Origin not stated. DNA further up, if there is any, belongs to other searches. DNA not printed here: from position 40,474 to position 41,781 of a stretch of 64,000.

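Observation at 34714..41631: Two divergent paralogous secreted proteins with no recognisable domain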

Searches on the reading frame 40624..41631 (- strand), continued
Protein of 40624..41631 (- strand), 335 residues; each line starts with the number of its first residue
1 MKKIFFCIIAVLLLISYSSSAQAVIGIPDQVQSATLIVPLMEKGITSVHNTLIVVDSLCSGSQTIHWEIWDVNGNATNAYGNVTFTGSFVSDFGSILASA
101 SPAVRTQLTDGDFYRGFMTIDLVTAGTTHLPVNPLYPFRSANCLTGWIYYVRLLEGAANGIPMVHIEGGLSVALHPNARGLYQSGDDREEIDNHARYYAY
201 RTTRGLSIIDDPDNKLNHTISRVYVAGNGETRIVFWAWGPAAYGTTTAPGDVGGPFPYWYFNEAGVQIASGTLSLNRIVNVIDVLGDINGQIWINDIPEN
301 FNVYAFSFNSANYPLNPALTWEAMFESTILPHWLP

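Call 60: search_protein_families(library=pfam, proteins=[L038:835-1734:-, L038:1748-3340:-, L038:3369-5360:-, L038:5323-6507:-, L038:6836-9676:+, L038:11137-12009:-, L038:12184-14583:+, L038:14627-15808:-, L038:15895-17094:-, L038:17099-18142:-], max_evalue=0.0001)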
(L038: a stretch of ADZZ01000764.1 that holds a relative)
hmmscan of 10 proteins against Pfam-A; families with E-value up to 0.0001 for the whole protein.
L038:835-1734:- (299 aa): 3 families
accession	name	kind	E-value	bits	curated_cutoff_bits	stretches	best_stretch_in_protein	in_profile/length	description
PF00535.33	Glycos_transf_2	-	4.7e-25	88.9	23.3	1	6-157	1-163/168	Glycosyl transferase family 2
PF13641.12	Glyco_tranf_2_3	-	2.8e-10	41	27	1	5-179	3-193/230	Glycosyltransferase like family 2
PF10111.15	Glyco_tranf_2_2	-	1.3e-05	25.3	27.3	1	11-188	6-207/276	Glycosyltransferase like family 2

L038:1748-3340:- (530 aa): 4 families
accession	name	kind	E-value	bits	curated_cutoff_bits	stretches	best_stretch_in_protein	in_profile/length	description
PF00534.26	Glycos_transf_1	-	6e-26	91.4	26.4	1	222-379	13-170/172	Glycosyl transferases group 1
PF13692.12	Glyco_trans_1_4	-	1.1e-22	81.3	27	1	225-366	2-141/142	Glycosyl transferases group 1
PF20706.3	GT4-conflict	-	3.1e-09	36.7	26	1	161-335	140-313/385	Family 4 Glycosyltransferase in conflict systems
PF13439.12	Glyco_transf_4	-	1.9e-07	31.7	28.5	1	79-202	38-168/170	Glycosyltransferase Family 4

L038:3369-5360:- (663 aa): 4 families
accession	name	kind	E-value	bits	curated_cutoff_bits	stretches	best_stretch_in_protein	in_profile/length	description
PF13692.12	Glyco_trans_1_4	-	2.5e-24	86.6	27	1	267-397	13-140/142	Glycosyl transferases group 1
PF00534.26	Glycos_transf_1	-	1.3e-21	77.4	26.4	1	262-413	21-172/172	Glycosyl transferases group 1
PF13524.12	Glyco_trans_1_2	-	4.5e-08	33.6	25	1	285-428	4-143/144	Glycosyl transferase-like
PF13439.12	Glyco_transf_4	-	1.1e-06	29.2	28.5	1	28-234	2-169/170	Glycosyltransferase Family 4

L038:5323-6507:- (394 aa): 3 families
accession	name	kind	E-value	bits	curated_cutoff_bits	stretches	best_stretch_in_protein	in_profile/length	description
PF00535.33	Glycos_transf_2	-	4e-18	66.4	23.3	1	6-148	1-132/168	Glycosyl transferase family 2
PF13641.12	Glyco_tranf_2_3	-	2e-09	38.2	27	1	5-229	3-223/230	Glycosyltransferase like family 2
PF10111.15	Glyco_tranf_2_2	-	2.3e-05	24.5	27.3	0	24-125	20-130/276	Glycosyltransferase like family 2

L038:6836-9676:+ (946 aa): 4 families
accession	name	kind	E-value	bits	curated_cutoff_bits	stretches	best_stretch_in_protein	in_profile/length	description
PF00535.33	Glycos_transf_2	-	4e-55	186.8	23.3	2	634-743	1-110/168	Glycosyl transferase family 2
PF02585.22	PIG-L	-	1.2e-28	100.7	28.2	1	27-149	2-128/129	GlcNAc-PI de-N-acetylase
PF13641.12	Glyco_tranf_2_3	-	1.2e-21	78.2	27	2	259-446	3-197/230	Glycosyltransferase like family 2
PF10111.15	Glyco_tranf_2_2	-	7.3e-20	72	27.3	2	284-454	27-210/276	Glycosyltransferase like family 2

L038:11137-12009:- (290 aa): 0 families

L038:12184-14583:+ (799 aa): 1 family
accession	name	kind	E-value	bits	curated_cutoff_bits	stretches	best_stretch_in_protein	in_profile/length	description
PF00884.28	Sulfatase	-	1.4e-26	93.9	25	1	202-482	1-301/301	Sulfatase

L038:14627-15808:- (393 aa): 1 family
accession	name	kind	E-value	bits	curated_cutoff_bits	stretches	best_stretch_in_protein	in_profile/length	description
PF03009.23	GDPD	-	1.2e-08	35.8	23.6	1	183-389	10-241/244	Glycerophosphoryl diester phosphodiesterase family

L038:15895-17094:- (399 aa): 1 family
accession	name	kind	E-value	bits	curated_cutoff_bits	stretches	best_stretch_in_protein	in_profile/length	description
PF00005.33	ABC_tran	-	1.8e-21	77.6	25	1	39-171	1-136/137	ABC transporter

L038:17099-18142:- (347 aa): 2 families
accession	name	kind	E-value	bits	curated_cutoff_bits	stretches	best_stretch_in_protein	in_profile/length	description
PF13186.11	SPASM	-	9.7e-13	48.6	21.5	1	254-316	1-66/67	Iron-sulfur cluster-binding domain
PF04055.27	Radical_SAM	-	3.6e-12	47.2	29.5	1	17-178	5-164/166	Radical SAM superfamily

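Call 67: fold_search(model_id=the predicted structure, library=viral)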
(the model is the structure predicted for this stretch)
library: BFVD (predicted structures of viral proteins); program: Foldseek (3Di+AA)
matches with E <= 10: 1321; with E <= 0.001: 8
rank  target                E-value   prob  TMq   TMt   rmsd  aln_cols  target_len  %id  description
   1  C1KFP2                2.9e-04  0.57  0.17  0.11  22.6       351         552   10  Uncharacterized protein [Lactobacillus phage Lb338-1]
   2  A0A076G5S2            2.9e-04  0.20  0.12  0.06  29.5       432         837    7  Bacterial Ig domain-containing protein [Listeria phage LMTA-34]
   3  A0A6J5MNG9            3.1e-04  0.60  0.18  0.16  17.9       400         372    9  Uncharacterized protein [uncultured Caudovirales phage]
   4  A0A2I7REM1            4.8e-04  0.25  0.14  0.09  21.6       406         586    8  Uncharacterized protein [Vibrio phage 1.169.O._10N.261.52.B1]
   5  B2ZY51                8.3e-04  0.77  0.23  0.08  21.6       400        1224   10  Peptidase S74 domain-containing protein [Ralstonia phage phiRSL1]
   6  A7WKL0                8.8e-04  0.69  0.21  0.24  20.7       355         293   10  Uncharacterized protein [Betalipothrixvirus pozzuoliense]
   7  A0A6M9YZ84            9.2e-04  0.16  0.12  0.04  35.6       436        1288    7  (no name in the UniProt tables at hand)
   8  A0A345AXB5            9.8e-04  0.69  0.19  0.08  24.2       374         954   11  (no name in the UniProt tables at hand)
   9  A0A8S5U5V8            1.2e-03  0.57  0.15  0.09  22.6       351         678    9  Hydrolase-like protein [Siphoviridae sp. cteLh2]
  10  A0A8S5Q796            1.4e-03  0.69  0.19  0.11  19.9       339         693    9  Uncharacterized protein [Siphoviridae sp. ctK9J6]
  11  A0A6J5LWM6            1.9e-03  0.25  0.13  0.15  21.1       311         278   11  Uncharacterized protein (Fragment) [uncultured Caudovirales phage]
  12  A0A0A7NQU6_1          2.2e-03  0.09  0.10  0.04  25.7       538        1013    9  ILEI/PANDER domain-containing protein [Lactobacillus phage LfeInf]
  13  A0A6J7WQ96            2.5e-03  0.23  0.17  0.09  22.7       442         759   10  CBM-cenC domain-containing protein [uncultured Caudovirales phage]
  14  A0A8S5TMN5            2.6e-03  0.30  0.16  0.07  42.0       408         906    8  Distal tail protein [Siphoviridae sp. ctKgQ2]
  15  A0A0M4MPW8            2.6e-03  0.20  0.15  0.12  19.0       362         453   10  F21 [Felid gammaherpesvirus 1]
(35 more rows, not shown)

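Call 69: find_encoding_contigs(protein=P0066, flank=10000, max_places=1)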
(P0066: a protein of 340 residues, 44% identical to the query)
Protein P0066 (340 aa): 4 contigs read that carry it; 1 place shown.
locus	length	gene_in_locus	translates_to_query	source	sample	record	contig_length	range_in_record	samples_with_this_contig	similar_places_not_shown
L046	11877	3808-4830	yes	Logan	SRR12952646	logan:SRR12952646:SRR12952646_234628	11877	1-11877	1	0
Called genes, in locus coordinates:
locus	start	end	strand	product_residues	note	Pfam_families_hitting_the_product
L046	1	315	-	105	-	?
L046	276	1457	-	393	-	PF00005:ABC_tran, PF14524:Wzt_C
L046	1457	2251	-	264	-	PF01061:ABC2_membrane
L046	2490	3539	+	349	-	PF20706:GT4-conflict (weak), PF00534:Glycos_transf_1, PF13692:Glyco_trans_1_4, PF13524:Glyco_trans_1_2 (weak)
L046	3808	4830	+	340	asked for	-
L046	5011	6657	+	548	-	-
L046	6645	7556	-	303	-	PF04055:Radical_SAM, PF13186:SPASM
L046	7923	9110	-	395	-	PF13489:Methyltransf_23, PF07021:MetW, PF08241:Methyltransf_11, PF08242:Methyltransf_12, PF13649:Methyltransf_25, PF13847:Methyltransf_31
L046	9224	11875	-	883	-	?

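Call 70: find_encoding_contigs(protein=P0074, flank=10000, max_places=1)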
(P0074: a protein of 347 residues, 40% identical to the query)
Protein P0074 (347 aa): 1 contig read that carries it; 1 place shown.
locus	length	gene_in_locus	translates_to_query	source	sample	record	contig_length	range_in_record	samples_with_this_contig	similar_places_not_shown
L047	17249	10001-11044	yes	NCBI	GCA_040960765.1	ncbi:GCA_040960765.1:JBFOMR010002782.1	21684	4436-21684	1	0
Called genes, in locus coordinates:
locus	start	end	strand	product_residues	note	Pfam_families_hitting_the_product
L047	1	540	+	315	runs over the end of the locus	PF13490:zf-HC2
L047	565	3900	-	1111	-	PF00515:TPR_1 (faint), PF07719:TPR_2 (faint), PF13424:TPR_12, PF12770:CHAT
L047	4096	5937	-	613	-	PF01483:P_proprotein, PF02494:HYR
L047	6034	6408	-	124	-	PF01475:FUR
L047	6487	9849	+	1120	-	PF02012:BNR (faint), PF15902:Sortilin-Vps10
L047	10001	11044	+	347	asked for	-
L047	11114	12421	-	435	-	-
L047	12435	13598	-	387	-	PF07228:SpoIIE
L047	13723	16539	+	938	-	PF13449:Phytase-like, PF03372:Exo_endo_phos, PF19580:Exo_endo_phos_3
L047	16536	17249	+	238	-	?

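Call 74: search_protein_families(library=pfam, proteins=[L046:5011-6657:+, L038:11137-12009:-], max_evalue=1)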
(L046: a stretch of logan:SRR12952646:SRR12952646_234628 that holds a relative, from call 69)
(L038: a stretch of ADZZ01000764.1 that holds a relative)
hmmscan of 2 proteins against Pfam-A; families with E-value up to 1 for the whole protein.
L046:5011-6657:+ (548 aa): 0 families

L038:11137-12009:- (290 aa): 1 family
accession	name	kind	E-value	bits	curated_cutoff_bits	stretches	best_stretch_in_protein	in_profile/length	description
PF04055.27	Radical_SAM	-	0.0022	18.6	29.5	1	14-105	2-102/166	Radical SAM superfamily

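Call 89: find_homologous_proteins(query=A3, max_evalue=0.00001)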
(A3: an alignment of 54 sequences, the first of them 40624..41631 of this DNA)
Query A3 (54 sequences) (335 aa, profile of the alignment): 80 proteins with E <= 0.00001 among 8000 candidates.
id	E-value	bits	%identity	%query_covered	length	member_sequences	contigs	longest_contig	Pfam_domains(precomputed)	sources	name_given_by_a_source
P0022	4.3e-131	455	68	100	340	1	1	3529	-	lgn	-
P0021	2.5e-129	449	69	99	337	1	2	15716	-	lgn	-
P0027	2.4e-128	446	63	99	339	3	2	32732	-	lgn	-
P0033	2.9e-128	446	59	99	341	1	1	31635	-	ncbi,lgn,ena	-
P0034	3.2e-128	446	60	99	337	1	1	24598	-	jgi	jgi:hypothetical protein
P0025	6.5e-128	445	66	99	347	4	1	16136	-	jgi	jgi:hypothetical protein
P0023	1.4e-127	444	67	100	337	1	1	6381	-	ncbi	ncbi:MAG: hypothetical protein AB1442_09995 [Nitrospirota bacterium]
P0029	6.2e-127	442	62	99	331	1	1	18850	-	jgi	jgi:hypothetical protein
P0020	1.4e-126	440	100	100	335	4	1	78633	-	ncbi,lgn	-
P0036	1.9e-126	440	59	99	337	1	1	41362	-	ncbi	-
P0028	3.4e-126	439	63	99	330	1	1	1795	-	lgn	-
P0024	1.2e-124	434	69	94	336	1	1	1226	-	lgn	-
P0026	1.8e-124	434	64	100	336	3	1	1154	-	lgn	-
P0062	4.0e-124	432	48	99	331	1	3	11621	-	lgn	-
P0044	2.3e-122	427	55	99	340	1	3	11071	-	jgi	jgi:hypothetical protein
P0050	2.3e-121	423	54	98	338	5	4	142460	-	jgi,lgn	jgi:hypothetical protein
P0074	2.7e-113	397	40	99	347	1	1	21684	-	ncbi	-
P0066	6.0e-113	396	44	99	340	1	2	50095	-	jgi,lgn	jgi:hypothetical protein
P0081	1.7e-110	388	37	99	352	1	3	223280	-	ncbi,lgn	-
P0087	1.8e-95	338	38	75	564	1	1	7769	-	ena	-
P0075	2.4e-51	193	58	53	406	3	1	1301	PF07705.18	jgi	jgi:hypothetical protein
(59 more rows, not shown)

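Call 90: search_protein_families(library=phrogs, proteins=[window:40624-41631:-], max_evalue=0.01)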
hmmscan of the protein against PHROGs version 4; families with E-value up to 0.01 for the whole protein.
window:40624-41631:- (335 aa): 0 families
